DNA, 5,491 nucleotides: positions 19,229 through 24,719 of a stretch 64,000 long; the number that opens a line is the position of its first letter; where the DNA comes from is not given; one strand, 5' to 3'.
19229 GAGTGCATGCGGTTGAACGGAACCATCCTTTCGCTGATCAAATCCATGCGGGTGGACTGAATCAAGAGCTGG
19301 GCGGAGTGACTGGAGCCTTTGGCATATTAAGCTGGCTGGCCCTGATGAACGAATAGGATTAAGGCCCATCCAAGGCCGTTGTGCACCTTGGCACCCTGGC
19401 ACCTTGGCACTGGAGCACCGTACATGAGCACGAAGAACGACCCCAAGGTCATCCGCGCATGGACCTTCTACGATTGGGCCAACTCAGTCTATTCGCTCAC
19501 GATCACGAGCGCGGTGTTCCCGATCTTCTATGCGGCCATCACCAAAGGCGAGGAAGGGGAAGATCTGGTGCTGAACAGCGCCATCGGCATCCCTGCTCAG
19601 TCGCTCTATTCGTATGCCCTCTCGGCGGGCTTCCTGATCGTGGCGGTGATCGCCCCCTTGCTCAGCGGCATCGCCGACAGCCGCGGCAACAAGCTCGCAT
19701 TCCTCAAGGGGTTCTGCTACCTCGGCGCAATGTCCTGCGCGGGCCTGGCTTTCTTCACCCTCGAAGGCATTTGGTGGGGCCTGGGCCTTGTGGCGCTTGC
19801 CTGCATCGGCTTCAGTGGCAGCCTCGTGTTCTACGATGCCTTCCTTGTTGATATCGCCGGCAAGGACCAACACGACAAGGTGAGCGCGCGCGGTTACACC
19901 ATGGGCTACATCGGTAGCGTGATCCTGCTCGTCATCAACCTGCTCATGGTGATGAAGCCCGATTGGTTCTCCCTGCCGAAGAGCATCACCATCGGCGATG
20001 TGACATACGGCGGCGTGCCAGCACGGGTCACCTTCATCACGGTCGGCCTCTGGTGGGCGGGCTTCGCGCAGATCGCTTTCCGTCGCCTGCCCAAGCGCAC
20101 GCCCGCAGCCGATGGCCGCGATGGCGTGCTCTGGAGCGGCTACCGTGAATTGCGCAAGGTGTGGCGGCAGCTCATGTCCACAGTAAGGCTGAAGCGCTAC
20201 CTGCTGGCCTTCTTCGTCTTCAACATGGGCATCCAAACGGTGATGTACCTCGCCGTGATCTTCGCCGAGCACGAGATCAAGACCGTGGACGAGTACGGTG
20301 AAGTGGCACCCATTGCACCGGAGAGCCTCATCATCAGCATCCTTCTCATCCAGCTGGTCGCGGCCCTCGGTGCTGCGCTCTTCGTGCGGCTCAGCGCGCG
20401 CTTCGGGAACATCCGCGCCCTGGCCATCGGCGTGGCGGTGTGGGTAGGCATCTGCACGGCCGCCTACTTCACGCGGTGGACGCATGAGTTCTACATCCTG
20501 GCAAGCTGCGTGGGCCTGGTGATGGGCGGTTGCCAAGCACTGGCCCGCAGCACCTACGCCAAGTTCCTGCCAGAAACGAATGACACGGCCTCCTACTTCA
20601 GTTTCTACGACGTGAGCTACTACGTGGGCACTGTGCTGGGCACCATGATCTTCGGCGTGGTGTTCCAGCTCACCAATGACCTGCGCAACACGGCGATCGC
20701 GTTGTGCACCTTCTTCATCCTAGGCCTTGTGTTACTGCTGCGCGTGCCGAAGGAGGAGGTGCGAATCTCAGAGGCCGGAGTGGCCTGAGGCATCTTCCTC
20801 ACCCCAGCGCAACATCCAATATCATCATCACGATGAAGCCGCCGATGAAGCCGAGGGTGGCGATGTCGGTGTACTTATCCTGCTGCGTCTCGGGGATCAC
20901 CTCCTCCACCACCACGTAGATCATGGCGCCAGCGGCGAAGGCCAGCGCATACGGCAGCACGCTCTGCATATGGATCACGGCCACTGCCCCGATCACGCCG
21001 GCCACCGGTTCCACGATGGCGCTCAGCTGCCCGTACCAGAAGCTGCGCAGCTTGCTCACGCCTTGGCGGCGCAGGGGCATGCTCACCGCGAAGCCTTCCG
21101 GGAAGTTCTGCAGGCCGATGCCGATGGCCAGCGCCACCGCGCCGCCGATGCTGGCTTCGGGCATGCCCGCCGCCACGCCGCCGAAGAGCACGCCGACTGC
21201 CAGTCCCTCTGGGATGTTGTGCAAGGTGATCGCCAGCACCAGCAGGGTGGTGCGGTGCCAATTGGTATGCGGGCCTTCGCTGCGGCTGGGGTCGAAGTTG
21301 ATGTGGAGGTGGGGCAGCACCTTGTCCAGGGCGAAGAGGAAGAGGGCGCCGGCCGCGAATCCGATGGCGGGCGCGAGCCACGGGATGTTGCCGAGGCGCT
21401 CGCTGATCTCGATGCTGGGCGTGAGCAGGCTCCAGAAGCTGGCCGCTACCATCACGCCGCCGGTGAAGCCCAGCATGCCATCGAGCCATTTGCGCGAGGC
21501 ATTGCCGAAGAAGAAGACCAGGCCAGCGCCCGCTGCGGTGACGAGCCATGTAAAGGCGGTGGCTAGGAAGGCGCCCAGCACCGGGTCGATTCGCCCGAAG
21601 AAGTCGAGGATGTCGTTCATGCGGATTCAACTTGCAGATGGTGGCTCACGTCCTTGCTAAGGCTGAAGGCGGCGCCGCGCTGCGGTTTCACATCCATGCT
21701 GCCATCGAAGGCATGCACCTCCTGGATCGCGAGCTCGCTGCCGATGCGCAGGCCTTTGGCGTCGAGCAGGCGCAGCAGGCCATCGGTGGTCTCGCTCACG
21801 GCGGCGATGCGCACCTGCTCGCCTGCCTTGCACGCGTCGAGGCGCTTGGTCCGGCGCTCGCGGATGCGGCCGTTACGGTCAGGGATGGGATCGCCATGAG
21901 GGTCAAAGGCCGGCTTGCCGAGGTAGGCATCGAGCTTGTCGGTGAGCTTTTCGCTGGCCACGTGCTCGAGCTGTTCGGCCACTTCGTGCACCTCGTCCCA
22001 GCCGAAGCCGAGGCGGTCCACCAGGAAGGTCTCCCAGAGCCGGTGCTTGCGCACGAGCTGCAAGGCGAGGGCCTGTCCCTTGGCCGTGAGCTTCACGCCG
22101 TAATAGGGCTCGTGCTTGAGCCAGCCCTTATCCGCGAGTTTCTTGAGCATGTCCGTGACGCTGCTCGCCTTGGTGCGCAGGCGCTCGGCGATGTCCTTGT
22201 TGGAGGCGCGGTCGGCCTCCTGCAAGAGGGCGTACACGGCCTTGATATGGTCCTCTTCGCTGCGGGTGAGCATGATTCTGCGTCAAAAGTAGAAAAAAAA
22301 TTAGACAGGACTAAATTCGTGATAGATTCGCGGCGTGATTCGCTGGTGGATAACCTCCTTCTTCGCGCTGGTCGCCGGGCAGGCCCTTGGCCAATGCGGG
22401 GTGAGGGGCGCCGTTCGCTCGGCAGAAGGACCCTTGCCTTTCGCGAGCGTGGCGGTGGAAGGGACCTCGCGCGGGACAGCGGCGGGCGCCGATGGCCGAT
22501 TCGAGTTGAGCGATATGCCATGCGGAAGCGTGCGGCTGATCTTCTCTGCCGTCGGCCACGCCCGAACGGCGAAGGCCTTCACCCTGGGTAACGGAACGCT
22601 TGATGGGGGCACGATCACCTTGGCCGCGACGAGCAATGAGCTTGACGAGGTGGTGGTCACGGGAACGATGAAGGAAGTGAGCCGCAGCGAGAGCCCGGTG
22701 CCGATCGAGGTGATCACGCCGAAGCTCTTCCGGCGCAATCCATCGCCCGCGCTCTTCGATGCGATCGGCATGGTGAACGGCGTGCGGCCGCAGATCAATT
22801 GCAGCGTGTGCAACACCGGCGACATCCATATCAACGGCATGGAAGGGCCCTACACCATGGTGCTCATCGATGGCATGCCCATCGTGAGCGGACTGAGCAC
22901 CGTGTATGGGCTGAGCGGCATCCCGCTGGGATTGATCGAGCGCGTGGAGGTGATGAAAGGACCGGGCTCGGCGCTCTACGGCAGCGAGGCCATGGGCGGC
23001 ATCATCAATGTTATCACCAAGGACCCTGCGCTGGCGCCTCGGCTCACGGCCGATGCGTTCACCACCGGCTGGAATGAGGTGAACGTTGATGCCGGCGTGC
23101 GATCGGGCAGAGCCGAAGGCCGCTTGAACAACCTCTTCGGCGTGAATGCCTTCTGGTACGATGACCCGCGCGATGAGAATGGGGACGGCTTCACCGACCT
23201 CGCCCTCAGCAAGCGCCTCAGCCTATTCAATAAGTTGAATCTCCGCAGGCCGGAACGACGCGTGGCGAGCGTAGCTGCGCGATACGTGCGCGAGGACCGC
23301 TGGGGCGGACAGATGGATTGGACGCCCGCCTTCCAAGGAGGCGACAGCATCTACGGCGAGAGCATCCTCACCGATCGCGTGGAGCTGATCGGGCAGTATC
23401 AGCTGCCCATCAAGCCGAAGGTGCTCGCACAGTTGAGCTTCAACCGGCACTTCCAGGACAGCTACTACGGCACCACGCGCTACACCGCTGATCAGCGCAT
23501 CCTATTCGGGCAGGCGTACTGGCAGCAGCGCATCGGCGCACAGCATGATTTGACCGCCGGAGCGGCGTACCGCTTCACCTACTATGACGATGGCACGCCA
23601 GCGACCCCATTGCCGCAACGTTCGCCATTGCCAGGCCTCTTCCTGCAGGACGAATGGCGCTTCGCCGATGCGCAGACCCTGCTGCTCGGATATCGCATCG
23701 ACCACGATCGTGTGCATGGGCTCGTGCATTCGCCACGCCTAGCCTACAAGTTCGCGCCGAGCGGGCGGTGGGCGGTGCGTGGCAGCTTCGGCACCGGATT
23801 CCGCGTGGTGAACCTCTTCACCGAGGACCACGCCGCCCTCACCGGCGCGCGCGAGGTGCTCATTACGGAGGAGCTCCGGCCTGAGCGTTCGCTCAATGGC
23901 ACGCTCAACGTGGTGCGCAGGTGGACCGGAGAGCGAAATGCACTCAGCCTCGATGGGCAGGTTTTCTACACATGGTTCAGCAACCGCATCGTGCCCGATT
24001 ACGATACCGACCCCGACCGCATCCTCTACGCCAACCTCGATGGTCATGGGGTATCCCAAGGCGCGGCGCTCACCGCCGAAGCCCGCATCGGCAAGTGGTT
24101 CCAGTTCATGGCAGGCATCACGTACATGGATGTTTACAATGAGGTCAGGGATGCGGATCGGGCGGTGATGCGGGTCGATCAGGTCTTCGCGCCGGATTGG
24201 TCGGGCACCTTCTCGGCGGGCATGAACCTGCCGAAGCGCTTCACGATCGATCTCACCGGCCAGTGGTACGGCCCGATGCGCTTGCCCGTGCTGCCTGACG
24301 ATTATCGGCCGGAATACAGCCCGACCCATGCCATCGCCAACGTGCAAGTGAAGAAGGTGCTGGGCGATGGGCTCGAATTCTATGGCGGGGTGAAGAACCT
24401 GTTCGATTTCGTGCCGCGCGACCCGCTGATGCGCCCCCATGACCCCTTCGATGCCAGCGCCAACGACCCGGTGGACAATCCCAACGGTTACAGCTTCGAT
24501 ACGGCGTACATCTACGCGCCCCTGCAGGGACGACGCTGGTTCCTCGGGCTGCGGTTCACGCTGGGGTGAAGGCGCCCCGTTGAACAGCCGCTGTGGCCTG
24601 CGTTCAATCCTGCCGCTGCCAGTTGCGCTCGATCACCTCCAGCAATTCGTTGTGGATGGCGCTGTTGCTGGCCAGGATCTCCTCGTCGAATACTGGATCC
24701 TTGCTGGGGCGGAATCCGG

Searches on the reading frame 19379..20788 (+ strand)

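Call 64: search_protein_families(library=pfam, proteins=[window:19379-20788:+], max_evalue=0.0001)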
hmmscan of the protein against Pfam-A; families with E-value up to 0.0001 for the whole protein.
window:19379-20788:+ (469 aa): 2 families
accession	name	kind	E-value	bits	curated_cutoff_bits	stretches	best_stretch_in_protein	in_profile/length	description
PF11700.14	ATG22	-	1.4e-57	196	24.1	2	164-459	189-475/482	Vacuole effluxer Atg22 like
PF07690.21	MFS_1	-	7.4e-16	58.4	33.4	2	323-460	40-178/347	Major Facilitator Superfamily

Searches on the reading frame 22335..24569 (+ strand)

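Call 64: search_protein_families(library=pfam, proteins=[window:22335-24569:+], max_evalue=0.0001)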
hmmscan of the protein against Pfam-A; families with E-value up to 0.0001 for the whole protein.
window:22335-24569:+ (744 aa): 5 families
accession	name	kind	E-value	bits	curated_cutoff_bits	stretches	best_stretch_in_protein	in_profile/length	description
PF00593.30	TonB_dep_Rec_b-barrel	-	1.2e-25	91.7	27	1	266-689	13-436/436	TonB dependent receptor-like, beta-barrel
PF07715.20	Plug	-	1.1e-20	74.5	23.9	1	118-223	3-107/107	TonB-dependent Receptor Plug Domain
PF13715.12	CarbopepD_reg_2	-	1.1e-14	54.6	32.2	1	23-108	1-88/88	CarboxypepD_reg-like domain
PF13620.12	CarboxypepD_reg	-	2.2e-10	41.2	32.3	1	23-95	2-80/82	Carboxypeptidase regulatory-like domain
PF14905.12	OMP_b-brl_3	-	1.7e-05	24.5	27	0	513-648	212-338/408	Outer membrane protein beta-barrel family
